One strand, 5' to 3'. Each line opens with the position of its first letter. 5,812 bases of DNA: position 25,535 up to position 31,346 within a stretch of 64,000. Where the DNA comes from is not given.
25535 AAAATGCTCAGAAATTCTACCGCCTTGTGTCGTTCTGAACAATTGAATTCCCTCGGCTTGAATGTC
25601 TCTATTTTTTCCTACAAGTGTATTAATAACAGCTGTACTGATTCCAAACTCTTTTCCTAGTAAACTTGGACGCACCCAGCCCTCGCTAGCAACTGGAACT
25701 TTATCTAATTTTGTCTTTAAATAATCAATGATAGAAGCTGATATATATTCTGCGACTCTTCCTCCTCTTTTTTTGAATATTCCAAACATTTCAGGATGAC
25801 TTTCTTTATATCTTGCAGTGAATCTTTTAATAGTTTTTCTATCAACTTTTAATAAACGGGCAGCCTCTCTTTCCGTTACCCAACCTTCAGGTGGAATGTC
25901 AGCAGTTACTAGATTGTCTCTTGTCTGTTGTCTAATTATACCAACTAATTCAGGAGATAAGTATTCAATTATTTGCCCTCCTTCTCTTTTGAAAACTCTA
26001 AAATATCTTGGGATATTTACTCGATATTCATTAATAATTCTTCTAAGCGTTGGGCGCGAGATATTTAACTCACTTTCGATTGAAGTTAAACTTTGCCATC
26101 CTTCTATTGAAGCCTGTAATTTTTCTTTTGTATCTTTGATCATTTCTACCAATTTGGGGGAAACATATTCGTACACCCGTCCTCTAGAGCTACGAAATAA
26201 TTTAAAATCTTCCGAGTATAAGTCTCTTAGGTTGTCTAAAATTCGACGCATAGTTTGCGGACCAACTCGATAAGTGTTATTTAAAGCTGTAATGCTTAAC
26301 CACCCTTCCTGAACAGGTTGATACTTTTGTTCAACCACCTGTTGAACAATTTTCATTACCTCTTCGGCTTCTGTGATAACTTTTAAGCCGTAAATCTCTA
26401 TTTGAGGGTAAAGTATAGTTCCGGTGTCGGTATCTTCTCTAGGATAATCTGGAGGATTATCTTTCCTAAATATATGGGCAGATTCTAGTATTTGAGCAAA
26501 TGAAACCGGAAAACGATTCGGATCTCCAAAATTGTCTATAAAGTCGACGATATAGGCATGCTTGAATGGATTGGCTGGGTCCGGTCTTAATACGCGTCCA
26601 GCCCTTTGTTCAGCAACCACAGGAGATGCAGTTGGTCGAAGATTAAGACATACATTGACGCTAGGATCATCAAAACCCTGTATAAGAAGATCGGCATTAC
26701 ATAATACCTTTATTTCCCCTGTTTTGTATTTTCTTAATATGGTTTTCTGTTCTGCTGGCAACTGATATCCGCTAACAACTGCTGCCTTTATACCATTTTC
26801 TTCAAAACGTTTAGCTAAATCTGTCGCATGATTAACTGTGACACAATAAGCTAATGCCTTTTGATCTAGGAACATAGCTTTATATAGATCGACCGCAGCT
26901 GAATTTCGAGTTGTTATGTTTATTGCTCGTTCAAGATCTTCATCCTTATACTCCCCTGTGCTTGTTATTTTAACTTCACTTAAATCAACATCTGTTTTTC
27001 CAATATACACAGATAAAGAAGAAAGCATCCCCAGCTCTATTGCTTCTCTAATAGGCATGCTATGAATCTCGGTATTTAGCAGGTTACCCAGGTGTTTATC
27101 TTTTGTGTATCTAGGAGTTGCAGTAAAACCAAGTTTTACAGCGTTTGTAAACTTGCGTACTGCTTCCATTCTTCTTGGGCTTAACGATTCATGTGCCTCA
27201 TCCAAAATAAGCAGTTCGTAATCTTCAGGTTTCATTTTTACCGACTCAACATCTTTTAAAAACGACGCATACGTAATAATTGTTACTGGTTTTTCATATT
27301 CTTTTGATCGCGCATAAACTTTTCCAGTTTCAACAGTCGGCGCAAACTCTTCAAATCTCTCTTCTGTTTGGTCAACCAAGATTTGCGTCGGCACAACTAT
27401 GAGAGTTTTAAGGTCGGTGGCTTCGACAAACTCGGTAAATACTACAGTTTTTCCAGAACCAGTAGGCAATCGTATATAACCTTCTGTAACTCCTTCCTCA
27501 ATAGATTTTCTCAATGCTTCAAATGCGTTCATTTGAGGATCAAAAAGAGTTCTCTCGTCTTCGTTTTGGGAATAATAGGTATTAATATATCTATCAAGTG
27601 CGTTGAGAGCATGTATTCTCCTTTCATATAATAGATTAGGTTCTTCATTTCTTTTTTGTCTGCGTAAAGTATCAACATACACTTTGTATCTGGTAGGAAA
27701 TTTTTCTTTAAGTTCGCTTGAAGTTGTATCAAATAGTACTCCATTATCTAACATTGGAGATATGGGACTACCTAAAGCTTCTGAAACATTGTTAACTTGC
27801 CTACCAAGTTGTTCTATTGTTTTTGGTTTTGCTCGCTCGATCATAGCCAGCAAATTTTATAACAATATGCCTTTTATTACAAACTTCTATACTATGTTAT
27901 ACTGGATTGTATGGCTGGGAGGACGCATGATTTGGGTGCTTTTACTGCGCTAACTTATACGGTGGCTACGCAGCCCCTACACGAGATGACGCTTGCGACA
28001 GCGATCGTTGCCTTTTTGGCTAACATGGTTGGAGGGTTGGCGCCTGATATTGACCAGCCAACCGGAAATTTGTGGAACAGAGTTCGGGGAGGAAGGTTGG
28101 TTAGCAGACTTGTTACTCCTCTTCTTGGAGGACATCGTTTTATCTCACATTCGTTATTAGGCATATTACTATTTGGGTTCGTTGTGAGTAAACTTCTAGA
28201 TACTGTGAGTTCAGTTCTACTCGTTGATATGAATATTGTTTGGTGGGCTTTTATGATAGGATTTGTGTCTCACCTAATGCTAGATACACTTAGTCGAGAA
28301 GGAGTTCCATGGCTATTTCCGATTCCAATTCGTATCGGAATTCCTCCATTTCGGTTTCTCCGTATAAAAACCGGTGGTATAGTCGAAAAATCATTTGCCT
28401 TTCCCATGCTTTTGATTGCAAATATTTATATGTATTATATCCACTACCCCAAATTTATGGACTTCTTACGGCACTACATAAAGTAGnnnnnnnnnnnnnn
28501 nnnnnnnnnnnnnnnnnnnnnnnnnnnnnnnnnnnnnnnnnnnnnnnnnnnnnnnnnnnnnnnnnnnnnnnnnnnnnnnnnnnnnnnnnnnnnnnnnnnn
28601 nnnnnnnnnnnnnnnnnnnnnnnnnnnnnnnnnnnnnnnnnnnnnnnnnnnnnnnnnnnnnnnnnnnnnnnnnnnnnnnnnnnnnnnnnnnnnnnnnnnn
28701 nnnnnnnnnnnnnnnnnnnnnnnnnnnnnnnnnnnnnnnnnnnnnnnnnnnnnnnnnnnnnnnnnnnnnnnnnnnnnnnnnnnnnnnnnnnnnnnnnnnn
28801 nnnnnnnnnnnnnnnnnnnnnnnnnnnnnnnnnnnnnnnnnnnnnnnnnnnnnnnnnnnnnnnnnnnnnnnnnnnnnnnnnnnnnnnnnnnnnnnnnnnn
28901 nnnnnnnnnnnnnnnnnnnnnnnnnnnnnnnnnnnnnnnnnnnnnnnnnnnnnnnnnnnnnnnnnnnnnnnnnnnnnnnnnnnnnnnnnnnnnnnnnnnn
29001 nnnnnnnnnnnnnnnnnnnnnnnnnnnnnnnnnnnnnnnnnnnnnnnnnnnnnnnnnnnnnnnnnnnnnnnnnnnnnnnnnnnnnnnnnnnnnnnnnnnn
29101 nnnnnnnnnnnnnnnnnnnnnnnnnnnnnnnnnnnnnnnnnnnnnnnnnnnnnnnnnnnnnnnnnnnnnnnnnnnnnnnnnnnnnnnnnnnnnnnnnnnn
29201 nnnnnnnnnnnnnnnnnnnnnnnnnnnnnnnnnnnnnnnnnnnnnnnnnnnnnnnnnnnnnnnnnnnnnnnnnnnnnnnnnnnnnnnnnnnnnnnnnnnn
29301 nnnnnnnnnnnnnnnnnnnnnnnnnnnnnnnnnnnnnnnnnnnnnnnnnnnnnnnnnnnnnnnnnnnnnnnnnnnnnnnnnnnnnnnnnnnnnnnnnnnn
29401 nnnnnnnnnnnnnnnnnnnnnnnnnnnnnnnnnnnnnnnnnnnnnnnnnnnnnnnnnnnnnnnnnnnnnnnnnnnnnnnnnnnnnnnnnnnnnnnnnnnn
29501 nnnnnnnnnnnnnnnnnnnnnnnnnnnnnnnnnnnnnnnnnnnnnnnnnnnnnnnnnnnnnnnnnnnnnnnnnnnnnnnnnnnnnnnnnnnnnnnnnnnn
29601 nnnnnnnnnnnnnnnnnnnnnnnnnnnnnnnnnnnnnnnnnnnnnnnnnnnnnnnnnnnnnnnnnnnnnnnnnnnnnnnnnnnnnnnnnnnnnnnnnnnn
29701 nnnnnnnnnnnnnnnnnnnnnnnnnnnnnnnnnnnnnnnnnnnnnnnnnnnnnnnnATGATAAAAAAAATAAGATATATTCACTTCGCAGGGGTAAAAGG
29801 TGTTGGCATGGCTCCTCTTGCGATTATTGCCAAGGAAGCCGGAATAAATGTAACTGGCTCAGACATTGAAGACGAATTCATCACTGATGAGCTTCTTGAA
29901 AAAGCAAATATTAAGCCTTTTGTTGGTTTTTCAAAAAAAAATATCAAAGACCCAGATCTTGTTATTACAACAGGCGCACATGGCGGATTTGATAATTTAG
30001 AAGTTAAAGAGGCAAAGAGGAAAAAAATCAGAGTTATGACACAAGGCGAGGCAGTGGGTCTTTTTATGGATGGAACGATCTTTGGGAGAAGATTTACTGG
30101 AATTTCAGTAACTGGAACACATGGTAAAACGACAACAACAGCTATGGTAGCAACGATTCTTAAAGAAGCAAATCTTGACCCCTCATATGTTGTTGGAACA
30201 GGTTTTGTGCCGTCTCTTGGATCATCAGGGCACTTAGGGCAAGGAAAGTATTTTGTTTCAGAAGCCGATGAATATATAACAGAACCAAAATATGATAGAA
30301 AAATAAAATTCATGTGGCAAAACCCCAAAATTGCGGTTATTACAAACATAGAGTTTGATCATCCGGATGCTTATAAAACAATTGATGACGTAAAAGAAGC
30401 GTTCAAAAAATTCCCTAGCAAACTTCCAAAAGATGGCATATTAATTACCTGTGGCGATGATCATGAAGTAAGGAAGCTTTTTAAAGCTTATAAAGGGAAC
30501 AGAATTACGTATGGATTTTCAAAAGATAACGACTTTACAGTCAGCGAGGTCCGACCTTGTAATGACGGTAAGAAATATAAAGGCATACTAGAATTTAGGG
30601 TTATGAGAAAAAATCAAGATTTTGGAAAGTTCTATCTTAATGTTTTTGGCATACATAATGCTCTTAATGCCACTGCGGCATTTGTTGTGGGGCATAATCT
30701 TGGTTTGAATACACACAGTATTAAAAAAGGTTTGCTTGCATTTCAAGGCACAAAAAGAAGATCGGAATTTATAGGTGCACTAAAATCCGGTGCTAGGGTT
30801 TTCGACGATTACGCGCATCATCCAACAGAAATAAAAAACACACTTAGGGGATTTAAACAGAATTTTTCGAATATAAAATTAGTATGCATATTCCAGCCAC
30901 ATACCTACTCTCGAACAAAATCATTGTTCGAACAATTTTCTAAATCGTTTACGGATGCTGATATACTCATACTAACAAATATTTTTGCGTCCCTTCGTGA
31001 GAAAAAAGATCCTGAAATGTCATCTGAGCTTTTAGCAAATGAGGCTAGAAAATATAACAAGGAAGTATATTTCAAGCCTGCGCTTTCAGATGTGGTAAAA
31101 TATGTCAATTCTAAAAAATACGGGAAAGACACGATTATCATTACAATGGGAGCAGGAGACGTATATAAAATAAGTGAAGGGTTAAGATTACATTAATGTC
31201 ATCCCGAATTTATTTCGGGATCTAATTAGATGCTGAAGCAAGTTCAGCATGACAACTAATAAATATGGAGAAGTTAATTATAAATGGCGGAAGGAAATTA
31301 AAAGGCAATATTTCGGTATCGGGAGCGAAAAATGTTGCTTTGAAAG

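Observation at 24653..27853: Helicase fused to eight tandem winged-HTH-like repeats, inserted antisense into the dcw cluster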

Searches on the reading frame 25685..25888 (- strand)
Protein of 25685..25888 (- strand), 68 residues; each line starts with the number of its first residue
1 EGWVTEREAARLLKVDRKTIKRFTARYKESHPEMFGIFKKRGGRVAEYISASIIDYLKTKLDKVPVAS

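Call 12: search_protein_families(library=pfam, proteins=[window:25685-25888:-], max_evalue=10)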
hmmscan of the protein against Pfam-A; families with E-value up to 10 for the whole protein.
seq(68 aa): 8 families
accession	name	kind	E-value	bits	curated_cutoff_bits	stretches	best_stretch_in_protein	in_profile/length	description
PF13551.12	HTH_29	-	0.00079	19.9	28.1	1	1-51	10-60/64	Winged helix-turn helix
PF12728.13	HTH_17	-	0.0036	18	27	1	3-24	1-22/51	Helix-turn-helix domain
PF13518.12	HTH_28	-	0.0058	17.1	25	1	7-29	16-38/52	Helix-turn-helix domain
PF13384.12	HTH_23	-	0.02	15.1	24.6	1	5-29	19-43/50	Homeodomain-like domain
PF07453.19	NUMOD1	-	0.078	13.7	22.8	1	7-22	20-35/37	NUMOD1 domain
PF20038.5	HTH_59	-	0.092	13.2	27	1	5-35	9-38/66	Helix-turn-helix domain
PF24101.1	eWH_GTF3C1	-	0.12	12.6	30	1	3-26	31-54/110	GTF3C1, extended winged-helix domain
PF11328.14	DUF3130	-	0.16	12.7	25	1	13-63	4-51/89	Protein of unknown function (DUF3130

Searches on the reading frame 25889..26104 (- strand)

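Call 12: search_protein_families(library=pfam, proteins=[window:25889-26104:-], max_evalue=10)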
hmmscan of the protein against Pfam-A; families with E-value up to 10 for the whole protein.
seq(72 aa): 4 families
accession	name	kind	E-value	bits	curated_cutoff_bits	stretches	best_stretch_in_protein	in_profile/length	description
PF13518.12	HTH_28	-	0.0042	17.6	25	1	2-28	12-37/52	Helix-turn-helix domain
PF09862.15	DUF2089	-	0.091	12.9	33.4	1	5-26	18-39/47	Domain of unknown function (DUF2089)-HTH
PF13384.12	HTH_23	-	0.12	12.7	24.6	1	12-28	26-42/50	Homeodomain-like domain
PF13551.12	HTH_29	-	0.17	12.4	28.1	1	2-28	11-37/64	Winged helix-turn helix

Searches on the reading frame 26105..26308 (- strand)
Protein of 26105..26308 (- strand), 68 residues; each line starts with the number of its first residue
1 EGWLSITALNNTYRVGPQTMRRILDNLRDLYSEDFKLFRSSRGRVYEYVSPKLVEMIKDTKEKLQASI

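Call 12: search_protein_families(library=pfam, proteins=[window:26105-26308:-], max_evalue=10)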
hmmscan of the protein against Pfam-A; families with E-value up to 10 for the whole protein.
seq(68 aa): 1 family
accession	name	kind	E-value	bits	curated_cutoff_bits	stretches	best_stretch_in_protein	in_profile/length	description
PF04218.19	CENP-B_N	-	0.025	14.7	21.2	1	8-30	27-49/53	CENP-B N-terminal DNA-binding domain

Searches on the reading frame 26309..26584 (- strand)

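Call 12: search_protein_families(library=pfam, proteins=[window:26309-26584:-], max_evalue=10)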
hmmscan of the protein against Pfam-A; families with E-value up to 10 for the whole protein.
seq(92 aa): 1 family
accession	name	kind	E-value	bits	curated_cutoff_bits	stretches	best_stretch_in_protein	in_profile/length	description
PF02637.23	GatB_Yqey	-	0.021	15.1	27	1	62-90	80-108/148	GatB domain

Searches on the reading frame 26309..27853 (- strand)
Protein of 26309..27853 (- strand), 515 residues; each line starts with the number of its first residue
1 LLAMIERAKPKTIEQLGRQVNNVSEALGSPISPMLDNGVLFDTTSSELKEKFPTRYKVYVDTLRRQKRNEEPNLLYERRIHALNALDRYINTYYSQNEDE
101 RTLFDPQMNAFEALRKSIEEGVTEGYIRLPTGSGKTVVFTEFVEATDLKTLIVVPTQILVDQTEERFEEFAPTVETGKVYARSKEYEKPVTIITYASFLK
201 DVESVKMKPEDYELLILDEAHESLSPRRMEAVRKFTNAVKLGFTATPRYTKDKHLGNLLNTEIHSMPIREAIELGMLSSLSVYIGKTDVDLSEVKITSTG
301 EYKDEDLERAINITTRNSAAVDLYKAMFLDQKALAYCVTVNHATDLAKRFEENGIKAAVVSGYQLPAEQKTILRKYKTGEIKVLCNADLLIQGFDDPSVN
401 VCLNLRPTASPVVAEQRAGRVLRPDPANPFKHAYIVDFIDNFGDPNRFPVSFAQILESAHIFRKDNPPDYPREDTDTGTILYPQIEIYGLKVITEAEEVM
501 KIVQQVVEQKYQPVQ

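Call 46: search_solved_structures(query=window:26309-27853:-, max_evalue=0.001, show_alignments=1)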
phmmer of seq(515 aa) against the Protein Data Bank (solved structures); distinct sequences matched with E-value up to 0.001: 43.
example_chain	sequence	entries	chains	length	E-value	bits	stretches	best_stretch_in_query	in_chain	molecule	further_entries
7clg_A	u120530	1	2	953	6.5e-22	81.3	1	111-452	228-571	Putative helicase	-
6p66_A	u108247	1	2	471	5.7e-17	65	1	103-250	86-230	DNA repair protein RAD25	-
2fwr_A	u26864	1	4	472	5.8e-17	65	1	103-250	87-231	DNA repair protein RAD25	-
6p4f_A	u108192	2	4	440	2.7e-16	62.8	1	120-254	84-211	DNA-dependent ATPase XPBII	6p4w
5tnu_A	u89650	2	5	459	3.2e-16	62.6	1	120-254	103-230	DNA-dependent ATPase XPBII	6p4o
6jde_B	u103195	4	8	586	9.5e-15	57.7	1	107-440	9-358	Putative DNA repair helicase RadD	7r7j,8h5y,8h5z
2fz4_A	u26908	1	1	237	4.1e-11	45.7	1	103-248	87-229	DNA repair protein RAD25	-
1wp9_A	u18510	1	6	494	1.3e-08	37.5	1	124-264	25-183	ATP-dependent RNA helicase, putative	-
1hv8_A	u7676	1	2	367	3.7e-07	32.7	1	131-423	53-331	PUTATIVE ATP-DEPENDENT RNA HELICASE MJ0669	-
3h1t_A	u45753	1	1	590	4.1e-07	32.6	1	114-350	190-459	Type I site-specific restriction-modification system, R (Restriction) subunit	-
3v4r_A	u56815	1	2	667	4.2e-06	29.2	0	107-191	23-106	UvrABC system protein B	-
2d7d_A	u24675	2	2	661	4.3e-06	29.2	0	107-191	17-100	UvrABC system protein B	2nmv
1c4o_A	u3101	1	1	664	4.4e-05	25.8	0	113-190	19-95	DNA NUCLEOTIDE EXCISION REPAIR ENZYME UVRB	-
1d2m_A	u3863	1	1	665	4.4e-05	25.8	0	113-190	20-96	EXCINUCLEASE ABC SUBUNIT B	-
3uwx_B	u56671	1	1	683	0.00013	24.3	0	324-403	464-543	UvrABC system protein B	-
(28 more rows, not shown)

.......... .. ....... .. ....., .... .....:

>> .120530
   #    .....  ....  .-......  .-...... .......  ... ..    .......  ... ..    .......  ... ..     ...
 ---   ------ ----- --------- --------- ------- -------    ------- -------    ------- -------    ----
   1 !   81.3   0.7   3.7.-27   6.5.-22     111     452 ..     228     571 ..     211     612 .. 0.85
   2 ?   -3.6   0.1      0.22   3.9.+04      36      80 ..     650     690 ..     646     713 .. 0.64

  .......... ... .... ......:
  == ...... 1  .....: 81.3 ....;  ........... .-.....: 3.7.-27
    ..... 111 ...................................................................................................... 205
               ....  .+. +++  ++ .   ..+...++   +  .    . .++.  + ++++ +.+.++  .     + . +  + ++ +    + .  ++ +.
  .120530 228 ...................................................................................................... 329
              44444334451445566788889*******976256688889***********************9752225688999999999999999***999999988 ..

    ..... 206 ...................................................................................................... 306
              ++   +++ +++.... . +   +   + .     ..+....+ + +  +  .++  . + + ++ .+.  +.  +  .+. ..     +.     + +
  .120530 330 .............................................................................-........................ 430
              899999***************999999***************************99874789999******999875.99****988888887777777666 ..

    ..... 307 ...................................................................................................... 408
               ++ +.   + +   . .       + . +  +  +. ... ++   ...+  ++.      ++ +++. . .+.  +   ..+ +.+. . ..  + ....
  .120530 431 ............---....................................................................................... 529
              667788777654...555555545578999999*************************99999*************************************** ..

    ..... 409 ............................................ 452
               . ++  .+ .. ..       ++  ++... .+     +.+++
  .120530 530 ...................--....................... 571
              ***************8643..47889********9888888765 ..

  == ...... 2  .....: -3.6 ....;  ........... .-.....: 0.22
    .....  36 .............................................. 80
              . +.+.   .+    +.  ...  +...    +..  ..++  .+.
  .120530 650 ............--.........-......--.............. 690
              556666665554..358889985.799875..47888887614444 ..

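Call 58: search_dna_similar(query=window:26309-27853:-, collection=phages, mode=protein, max_rows=15)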
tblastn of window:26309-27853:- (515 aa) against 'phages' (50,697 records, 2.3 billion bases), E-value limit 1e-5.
Records with a match: 2215; places in all: 2219; records where one place covers at least 80% of the query: 9.
Best place of each record, by identity: <60% 2215.
By first word of the organism name: Mycobacterium 484; Streptococcus 262; Vibrio 226; Klebsiella 150; Escherichia 118; Pseudomonas 108; Synechococcus 91; Salmonella 63; Stx2a-converting 62; Lactobacillus 36; and 99 more.
By host as written in the record: - 354; Mycobacterium smegmatis mc2 155 348; Streptococcus thermophilus 102; Mycobacterium smegmatis mc#155 78; Klebsiella pneumoniae 74; Vibrio lentus 50; Escherichia coli 38; Pseudomonas aeruginosa 33; and 546 more.
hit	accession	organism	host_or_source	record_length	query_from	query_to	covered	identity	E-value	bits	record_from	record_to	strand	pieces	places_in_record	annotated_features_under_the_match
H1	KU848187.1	Lactobacillus phage PLE2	Lactobacillus casei BL23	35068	102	479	73%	29.0%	4e-30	131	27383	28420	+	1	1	helicase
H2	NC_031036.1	Lactobacillus phage PLE2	Lactobacillus casei BL23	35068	102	479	73%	29.0%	4e-30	131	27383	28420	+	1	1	DNA helicase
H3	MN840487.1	Proteus phage 2207-N35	Proteus mirabilis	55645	107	473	71%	29.3%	4e-29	128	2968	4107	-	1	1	putative helicase DEXDc superfamily protein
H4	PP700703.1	Erwinia phage SOI901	Erwinia sp. TAC1.XII.93.8 (de Vries et ...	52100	29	441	80%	25.7%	5e-18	94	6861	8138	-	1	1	DNA helicase | hypothetical protein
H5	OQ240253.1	Latilactobacillus phage TMW 1.706 P1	Latilactobacillus curvatus TMW 1.706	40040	88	445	70%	29.4%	9e-34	142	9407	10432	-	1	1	DNA helicase | hypothetical protein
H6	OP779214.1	Listeria phage LP-P111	Listeria monocytogenes LM 71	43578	35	450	81%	25.2%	1e-21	105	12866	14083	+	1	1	DEAD/DEAH box helicase | ATPase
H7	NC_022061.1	Mycobacterium phage KayaCho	Mycobacterium smegamtis mc2 155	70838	55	515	90%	22.6%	2e-13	79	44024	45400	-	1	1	45: DNA helicase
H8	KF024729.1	Mycobacterium phage KayaCho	Mycobacterium smegamtis mc2 155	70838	55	515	90%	22.6%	2e-13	79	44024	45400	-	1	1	45: DNA helicase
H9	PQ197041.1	Morganella phage Henu15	Morganella morganii JX1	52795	107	442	65%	31.0%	9e-30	130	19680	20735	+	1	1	putative helicase DEXDc superfamily protein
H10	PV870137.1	Bordetella phage vB_BbrM_PBb002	Bordetella bronchiseptica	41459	107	441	65%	31.0%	7e-33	139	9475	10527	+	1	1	helicase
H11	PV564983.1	Bordetella phage PBb001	Bordetella bronchiseptica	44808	107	441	65%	31.0%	7e-33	139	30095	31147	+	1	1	helicase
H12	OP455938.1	Latilactobacillus phage TMW 1.1397 P1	Latilactobacillus sakei TMW 1.1397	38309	101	445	67%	29.9%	1e-32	139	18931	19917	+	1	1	helicase | hypothetical protein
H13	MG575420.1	Proteus phage vB_PmiP_RS10pmA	Proteus mirabilis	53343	107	442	65%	30.7%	3e-29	128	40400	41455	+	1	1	helicase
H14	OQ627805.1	Lactobacillus phage P185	Lactobacillus helveticus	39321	81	447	71%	28.0%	1e-24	114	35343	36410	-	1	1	DEAD/DEAH box helicase | hypothetical protein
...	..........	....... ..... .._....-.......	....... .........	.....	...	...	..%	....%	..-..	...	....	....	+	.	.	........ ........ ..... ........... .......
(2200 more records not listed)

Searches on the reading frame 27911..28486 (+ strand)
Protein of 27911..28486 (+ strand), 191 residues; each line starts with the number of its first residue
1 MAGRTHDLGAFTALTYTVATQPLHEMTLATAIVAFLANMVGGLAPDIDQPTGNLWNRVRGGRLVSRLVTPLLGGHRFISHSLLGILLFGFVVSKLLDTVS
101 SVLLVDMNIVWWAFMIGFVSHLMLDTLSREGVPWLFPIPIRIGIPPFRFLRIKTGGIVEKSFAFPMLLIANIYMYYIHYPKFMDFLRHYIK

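Call 5: search_protein_families(library=pfam, proteins=[window:27911-28486:+], max_evalue=0.001)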
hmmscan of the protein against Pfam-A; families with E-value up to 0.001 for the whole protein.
window:27911-28486:+ (191 aa): 1 family
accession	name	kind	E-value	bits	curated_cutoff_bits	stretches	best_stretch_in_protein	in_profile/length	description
PF04307.19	YdjM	-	2.9e-22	79.4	29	1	1-157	1-141/176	YdjM inner membrane protein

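Call 10: search_protein_families(library=ncbifam, proteins=[window:27911-28486:+], max_evalue=0.01)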
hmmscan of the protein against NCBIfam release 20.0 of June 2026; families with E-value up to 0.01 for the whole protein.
window:27911-28486:+ (191 aa): 1 family
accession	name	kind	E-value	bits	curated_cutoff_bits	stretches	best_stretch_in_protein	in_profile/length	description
NF008651.0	PRK11648.1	equivalog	4e-13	49.5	216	1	37-174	37-162/196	metal-dependent hydrolase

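Call 11: search_protein_families(library=padloc, proteins=[window:27911-28486:+], max_evalue=0.01)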
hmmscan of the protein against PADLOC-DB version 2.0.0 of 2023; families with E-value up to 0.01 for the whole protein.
window:27911-28486:+ (191 aa): 0 families

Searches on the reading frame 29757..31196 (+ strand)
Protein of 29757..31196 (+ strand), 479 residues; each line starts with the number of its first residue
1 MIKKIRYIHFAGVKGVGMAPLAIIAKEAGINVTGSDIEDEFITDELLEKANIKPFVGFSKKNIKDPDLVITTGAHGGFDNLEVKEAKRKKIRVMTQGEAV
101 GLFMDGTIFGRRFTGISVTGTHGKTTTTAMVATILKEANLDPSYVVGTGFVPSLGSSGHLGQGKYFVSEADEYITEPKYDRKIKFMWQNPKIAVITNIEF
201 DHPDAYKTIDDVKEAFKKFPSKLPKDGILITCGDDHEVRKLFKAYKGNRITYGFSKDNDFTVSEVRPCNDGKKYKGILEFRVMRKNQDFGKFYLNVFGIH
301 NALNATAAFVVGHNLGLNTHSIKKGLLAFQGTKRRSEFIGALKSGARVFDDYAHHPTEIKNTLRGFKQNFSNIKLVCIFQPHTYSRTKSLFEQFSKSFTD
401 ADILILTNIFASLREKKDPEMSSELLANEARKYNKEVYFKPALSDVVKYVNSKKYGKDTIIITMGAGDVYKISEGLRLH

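Call 5: search_protein_families(library=pfam, proteins=[window:29757-31196:+], max_evalue=0.001)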
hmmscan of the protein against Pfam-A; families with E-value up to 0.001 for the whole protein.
window:29757-31196:+ (479 aa): 3 families
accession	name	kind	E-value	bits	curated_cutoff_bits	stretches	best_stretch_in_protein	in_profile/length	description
PF08245.18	Mur_ligase_M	-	1.1e-27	97.8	24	1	118-311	1-199/200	Mur ligase middle domain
PF02875.26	Mur_ligase_C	-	1.4e-18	68.4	28.4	1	334-467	1-127/127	Mur ligase, glutamate ligase domain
PF01225.30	Mur_ligase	-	3.4e-14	53.4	21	1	8-105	2-92/95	Mur ligase family, catalytic domain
